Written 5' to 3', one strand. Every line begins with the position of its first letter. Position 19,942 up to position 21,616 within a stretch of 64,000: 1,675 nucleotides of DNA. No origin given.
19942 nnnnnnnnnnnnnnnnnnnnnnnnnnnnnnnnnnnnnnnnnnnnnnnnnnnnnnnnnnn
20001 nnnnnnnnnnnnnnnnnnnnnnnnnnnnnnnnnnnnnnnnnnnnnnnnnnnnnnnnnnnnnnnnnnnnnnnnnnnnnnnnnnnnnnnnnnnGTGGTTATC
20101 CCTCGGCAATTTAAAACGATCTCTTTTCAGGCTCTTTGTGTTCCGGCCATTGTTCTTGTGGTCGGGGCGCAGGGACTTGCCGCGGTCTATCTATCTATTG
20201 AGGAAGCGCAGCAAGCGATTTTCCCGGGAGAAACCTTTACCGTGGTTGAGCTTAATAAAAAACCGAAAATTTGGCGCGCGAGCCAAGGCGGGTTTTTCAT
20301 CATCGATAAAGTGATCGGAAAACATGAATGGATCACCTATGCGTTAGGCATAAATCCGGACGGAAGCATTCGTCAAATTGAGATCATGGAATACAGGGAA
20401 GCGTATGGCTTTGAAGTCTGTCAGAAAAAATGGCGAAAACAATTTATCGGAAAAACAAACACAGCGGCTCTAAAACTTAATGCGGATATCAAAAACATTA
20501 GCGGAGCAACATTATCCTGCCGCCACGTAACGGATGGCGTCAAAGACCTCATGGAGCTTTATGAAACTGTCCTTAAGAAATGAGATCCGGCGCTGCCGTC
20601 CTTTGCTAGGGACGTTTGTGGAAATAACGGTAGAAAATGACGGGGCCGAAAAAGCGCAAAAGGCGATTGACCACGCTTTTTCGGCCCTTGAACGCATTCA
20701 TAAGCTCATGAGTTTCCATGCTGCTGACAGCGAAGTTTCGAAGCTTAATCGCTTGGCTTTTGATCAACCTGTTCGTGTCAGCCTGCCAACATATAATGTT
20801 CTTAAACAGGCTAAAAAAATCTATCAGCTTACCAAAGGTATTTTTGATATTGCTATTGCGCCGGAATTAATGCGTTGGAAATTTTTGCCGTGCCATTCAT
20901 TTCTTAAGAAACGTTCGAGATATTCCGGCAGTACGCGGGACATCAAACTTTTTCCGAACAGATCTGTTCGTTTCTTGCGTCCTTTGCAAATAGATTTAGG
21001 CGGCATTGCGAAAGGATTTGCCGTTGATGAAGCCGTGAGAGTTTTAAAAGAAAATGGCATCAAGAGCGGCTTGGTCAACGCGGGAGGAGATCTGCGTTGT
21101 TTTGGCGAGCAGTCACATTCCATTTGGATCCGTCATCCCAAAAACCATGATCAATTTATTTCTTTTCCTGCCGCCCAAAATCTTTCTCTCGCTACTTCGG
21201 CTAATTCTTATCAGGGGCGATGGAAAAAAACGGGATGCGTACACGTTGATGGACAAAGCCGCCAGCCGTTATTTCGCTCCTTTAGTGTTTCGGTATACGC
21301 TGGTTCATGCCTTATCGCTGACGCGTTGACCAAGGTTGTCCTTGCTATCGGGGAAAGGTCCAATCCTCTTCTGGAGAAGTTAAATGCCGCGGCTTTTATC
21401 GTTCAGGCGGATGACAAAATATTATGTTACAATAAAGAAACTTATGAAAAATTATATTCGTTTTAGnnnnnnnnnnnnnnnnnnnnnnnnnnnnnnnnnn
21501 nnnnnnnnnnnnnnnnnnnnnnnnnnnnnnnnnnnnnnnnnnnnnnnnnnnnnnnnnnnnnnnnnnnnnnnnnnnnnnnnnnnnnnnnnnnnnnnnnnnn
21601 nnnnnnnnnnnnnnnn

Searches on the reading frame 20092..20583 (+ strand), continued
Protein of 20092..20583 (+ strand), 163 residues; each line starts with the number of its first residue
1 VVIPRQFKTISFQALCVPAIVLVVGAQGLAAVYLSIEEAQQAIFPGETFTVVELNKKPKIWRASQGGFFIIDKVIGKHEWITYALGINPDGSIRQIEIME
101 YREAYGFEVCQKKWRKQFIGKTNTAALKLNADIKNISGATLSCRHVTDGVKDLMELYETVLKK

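Call 64: find_related_loci(query=A4, collection=metagenome_contigs, flank=8000)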
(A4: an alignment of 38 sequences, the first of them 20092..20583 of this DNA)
Query A4 (163 aa) in metagenome_contigs; peptide patterns used: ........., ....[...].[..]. (x = any residue, [..] = any of these).
599 stretches matched a pattern (row limit reached: there are more); 581 encode a relative of the query (tblastn E <= 1e-3); the best 80 are kept; 80 distinct loci.
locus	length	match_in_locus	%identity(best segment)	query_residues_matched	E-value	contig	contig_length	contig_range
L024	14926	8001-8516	59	11-163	2e-68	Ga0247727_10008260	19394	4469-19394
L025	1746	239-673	56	15-162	1e-58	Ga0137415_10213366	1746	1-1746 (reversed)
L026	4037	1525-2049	52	8-163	6e-57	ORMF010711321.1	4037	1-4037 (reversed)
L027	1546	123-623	52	15-162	2e-58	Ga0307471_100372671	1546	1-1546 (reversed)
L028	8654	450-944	52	17-162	6e-56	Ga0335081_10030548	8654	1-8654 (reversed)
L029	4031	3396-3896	51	15-162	9e-56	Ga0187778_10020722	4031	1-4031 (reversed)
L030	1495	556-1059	53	11-162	1e-57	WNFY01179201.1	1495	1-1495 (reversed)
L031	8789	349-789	56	15-163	6e-55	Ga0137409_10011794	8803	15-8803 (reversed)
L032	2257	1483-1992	50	12-163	3e-55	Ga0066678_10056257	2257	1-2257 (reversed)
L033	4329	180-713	50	2-162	1e-54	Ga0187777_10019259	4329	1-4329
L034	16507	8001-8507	50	12-162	1e-54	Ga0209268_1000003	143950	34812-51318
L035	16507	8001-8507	49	12-162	2e-54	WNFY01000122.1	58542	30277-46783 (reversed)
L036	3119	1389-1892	51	11-162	2e-54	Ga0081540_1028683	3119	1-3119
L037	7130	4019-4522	50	14-162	1e-54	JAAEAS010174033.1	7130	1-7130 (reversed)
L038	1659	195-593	61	30-162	8e-56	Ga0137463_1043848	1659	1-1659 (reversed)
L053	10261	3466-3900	54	15-161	2e-53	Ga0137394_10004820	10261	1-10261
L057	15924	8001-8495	51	15-162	2e-53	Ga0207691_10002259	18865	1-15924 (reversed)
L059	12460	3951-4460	52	11-162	3e-53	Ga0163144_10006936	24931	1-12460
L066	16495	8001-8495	50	17-162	2e-52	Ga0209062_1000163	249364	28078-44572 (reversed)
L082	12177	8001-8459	55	30-162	2e-52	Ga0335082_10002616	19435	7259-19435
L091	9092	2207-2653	54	33-162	3e-52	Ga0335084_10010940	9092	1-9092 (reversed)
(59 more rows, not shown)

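Call 67: search_protein_families(library=pfam, proteins=[L066:9994-11571:+, L066:6034-6633:-, L066:3097-5481:+, L059:5761-7248:+, L059:2286-2777:+, L053:1697-2527:-, L053:4925-5392:-], max_evalue=0.0001)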
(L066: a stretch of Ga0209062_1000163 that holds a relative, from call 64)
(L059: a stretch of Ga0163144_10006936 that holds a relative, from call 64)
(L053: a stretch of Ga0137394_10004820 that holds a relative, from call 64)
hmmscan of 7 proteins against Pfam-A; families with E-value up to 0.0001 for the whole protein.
L066:9994-11571:+ (526 aa): 1 family
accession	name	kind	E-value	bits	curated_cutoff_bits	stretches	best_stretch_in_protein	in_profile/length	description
PF00171.27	Aldedh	-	1.2e-134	449.8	23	1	46-504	7-458/461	Aldehyde dehydrogenase family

L066:6034-6633:- (200 aa): 0 families

L066:3097-5481:+ (795 aa): 0 families

L059:5761-7248:+ (496 aa): 2 families
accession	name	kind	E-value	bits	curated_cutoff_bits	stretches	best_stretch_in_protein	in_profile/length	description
PF00206.25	Lyase_1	-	2.3e-76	257.6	27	1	51-339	12-312/312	Lyase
PF14698.11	ASL_C2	-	1.3e-25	90.1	27.3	1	403-469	2-68/69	Argininosuccinate lyase C-terminal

L059:2286-2777:+ (164 aa): 1 family
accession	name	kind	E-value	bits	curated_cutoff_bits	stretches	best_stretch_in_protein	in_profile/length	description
PF01475.25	FUR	-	3e-32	111.7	23.1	1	24-142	3-120/121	Ferric uptake regulator family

L053:1697-2527:- (277 aa): 0 families

L053:4925-5392:- (156 aa): 0 families
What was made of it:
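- Fur lies directly upstream in L059 (call 67).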

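Call 68: search_protein_families(library=pfam, proteins=[L057:4642-6621:+, L024:9748-10662:+, L024:10676-11143:+, L024:5458-6423:+, L082:5732-6679:-, L091:696-1949:+], max_evalue=0.0001)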
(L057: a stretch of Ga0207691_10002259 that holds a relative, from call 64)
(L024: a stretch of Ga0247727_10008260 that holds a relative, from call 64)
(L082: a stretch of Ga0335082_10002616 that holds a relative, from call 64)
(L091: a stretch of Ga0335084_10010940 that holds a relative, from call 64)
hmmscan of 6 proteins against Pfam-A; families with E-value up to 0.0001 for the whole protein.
L057:4642-6621:+ (660 aa): 3 families
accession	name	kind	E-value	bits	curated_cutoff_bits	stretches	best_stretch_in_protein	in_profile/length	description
PF03239.20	FTR1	-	1.4e-27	97.2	25.3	2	376-521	100-238/284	Iron permease FTR1 family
PF00034.26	Cytochrom_C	-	8.7e-11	43.4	21.3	1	145-231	2-89/90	Cytochrome c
PF13442.11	Cytochrome_CBB3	-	1.2e-08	35.6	27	1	144-228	3-68/68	Cytochrome C oxidase, cbb3-type, subunit III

L024:9748-10662:+ (305 aa): 2 families
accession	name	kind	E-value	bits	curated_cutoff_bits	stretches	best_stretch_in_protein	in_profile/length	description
PF00520.37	Ion_trans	-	7.5e-45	153.4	25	1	47-265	2-239/241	Ion transport protein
PF08016.18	PKD_channel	-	2.8e-10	40.4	22.4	1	140-259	106-222/225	Polycystin cation channel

L024:10676-11143:+ (156 aa): 0 families

L024:5458-6423:+ (322 aa): 1 family
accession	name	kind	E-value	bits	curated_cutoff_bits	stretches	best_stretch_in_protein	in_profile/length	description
PF13557.12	Phenol_MetA_deg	-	2.4e-07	31.5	22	1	120-286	51-212/242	Putative MetA-pathway of phenol degradation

L082:5732-6679:- (316 aa): 1 family
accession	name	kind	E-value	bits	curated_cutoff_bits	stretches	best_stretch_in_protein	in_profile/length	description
PF01145.31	Band_7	-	1.8e-24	87.2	23.6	1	84-258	3-169/176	SPFH domain / Band 7 family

L091:696-1949:+ (418 aa): 0 families

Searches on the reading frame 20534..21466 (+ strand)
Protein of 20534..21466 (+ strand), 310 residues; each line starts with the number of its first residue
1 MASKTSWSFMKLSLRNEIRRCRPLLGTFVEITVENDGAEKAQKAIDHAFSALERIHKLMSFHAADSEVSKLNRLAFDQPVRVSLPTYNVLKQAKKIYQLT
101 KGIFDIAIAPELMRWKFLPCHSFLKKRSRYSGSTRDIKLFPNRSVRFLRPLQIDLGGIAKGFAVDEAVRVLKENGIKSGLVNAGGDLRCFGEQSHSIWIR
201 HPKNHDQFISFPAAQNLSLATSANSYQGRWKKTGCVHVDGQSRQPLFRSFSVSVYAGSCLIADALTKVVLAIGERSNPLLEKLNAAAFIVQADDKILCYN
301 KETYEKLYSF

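Call 3: search_protein_families(library=pfam, proteins=[window:20534-21466:+], max_evalue=1)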
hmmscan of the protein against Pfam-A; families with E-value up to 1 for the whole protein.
window:20534-21466:+ (310 aa): 2 families
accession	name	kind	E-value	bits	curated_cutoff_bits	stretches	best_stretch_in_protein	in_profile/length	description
PF02424.20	ApbE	-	5.7e-48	164.2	25.6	1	25-286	1-263/266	ApbE family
PF24177.1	NV_polyhedrin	-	0.015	15.4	27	1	85-109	145-169/241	Nudivirus polyhedrin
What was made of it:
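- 20561..21466 (+): ApbE-type FAD:protein FMN transferase without a signal peptide. ApbE E 5.7e-48 (call 3).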

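Call 4: search_protein_families(library=ncbifam, proteins=[window:20534-21466:+], max_evalue=1)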
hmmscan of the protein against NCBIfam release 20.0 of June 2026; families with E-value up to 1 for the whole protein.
window:20534-21466:+ (310 aa): 4 families
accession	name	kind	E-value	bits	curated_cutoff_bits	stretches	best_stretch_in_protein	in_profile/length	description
NF007774.0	PRK10461.1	equivalog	1.4e-15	57.1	498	1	25-294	42-331/351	FAD:protein FMN transferase ApbE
TIGR04442.1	TIGR04442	hypoth_equivalog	0.036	12.7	150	1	51-120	380-451/608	TIGR04442 family protein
NF001839.0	PRK00564.1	equivalog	0.068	13.4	112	1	262-301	23-61/117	hydrogenase/urease nickel incorporation protein HypA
NF011158.0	PRK14562.1-3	equivalog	0.12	12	359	1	15-63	28-71/210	haloacid dehalogenase superfamily protein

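Call 52: search_solved_structures(query=window:20561-21466:+, max_evalue=0.00001, show_alignments=3)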
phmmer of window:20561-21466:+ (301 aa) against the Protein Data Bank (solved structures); distinct sequences matched with E-value up to 0.00001: 13.
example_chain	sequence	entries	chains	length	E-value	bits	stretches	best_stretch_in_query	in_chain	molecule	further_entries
6nxi_A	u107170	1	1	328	5.4e-19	71.9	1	12-295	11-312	FAD:protein FMN transferase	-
6nxj_A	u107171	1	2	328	9.1e-19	71.2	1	12-295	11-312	FAD:protein FMN transferase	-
1vrm_A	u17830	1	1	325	9.8e-15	57.9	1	16-259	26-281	hypothetical protein TM1553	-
7esa_A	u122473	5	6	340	2.3e-14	56.8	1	15-213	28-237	FAD:protein FMN transferase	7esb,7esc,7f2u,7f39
5mgy_H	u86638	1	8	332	4.5e-12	49.2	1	15-297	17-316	FAD:protein FMN transferase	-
4xdt_A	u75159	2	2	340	1.1e-10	44.7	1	8-264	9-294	FAD:protein FMN transferase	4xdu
4xgw_A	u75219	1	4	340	1.4e-10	44.3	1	16-281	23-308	FAD:protein FMN transferase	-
4ifu_A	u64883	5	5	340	1.5e-10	44.2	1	8-264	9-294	FAD:protein FMN transferase | Thiamine biosynthesis lipoprotein ApbE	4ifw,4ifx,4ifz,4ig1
7mgt_A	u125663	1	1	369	2.1e-10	43.7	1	8-264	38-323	FAD:protein FMN transferase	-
2o18_A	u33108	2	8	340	5e-10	42.5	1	16-281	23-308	Thiamine biosynthesis lipoprotein apbE | FAD:protein FMN transferase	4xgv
4xgx_A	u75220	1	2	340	6.9e-10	42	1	16-281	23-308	FAD:protein FMN transferase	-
4xdr_A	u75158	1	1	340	7.9e-10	41.8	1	8-183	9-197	FAD:protein FMN transferase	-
3pnd_A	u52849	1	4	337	1.2e-09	41.2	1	16-282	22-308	Thiamine biosynthesis lipoprotein ApbE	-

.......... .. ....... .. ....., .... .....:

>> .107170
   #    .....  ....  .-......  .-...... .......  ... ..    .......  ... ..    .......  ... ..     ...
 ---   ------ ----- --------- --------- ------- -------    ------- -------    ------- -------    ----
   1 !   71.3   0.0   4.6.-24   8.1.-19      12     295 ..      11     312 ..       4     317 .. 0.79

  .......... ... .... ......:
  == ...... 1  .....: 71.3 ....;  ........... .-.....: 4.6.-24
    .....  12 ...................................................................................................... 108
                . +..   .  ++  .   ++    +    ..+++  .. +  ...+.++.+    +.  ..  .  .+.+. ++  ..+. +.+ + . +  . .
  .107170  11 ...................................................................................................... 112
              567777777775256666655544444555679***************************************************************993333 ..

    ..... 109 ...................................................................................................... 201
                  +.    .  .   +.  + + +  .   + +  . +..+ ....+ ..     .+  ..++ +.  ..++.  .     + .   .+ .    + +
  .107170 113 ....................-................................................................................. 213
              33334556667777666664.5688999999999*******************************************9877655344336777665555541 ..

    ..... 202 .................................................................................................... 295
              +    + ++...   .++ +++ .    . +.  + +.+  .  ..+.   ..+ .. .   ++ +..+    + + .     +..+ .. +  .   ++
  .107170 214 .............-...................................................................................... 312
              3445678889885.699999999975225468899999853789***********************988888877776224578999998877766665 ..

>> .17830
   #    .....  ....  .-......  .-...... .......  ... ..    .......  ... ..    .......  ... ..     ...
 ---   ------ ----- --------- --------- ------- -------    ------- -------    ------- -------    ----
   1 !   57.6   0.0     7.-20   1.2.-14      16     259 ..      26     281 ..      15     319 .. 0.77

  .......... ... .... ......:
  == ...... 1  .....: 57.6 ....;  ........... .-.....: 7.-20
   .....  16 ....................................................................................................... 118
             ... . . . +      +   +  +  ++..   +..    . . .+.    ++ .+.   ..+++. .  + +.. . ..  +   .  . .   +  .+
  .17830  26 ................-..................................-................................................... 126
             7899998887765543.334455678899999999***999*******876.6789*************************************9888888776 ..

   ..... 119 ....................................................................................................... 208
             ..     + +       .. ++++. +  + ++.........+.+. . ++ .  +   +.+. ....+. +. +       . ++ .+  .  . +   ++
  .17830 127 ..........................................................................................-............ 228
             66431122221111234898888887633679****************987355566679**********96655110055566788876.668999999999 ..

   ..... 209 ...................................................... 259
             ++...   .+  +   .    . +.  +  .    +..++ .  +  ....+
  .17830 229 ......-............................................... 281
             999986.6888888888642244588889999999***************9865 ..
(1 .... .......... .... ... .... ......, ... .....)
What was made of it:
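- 20561..21466 (+): Aligns along its length to V. cholerae ApbE 6nxi, and the His, GGD and ADALT motifs are present (call 52).
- On ApbE (PF02424), FAD:protein FMN transferase: The alignment to V. cholerae ApbE 6nxi keeps the His of the '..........' stretch, GGD, and ADALT (call 52).
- The ApbE catalytic motifs are present (call 52). The transferase motifs are conserved, namely the catalytic His and the Mg-binding Asp and Thr in ADALT (call 52).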
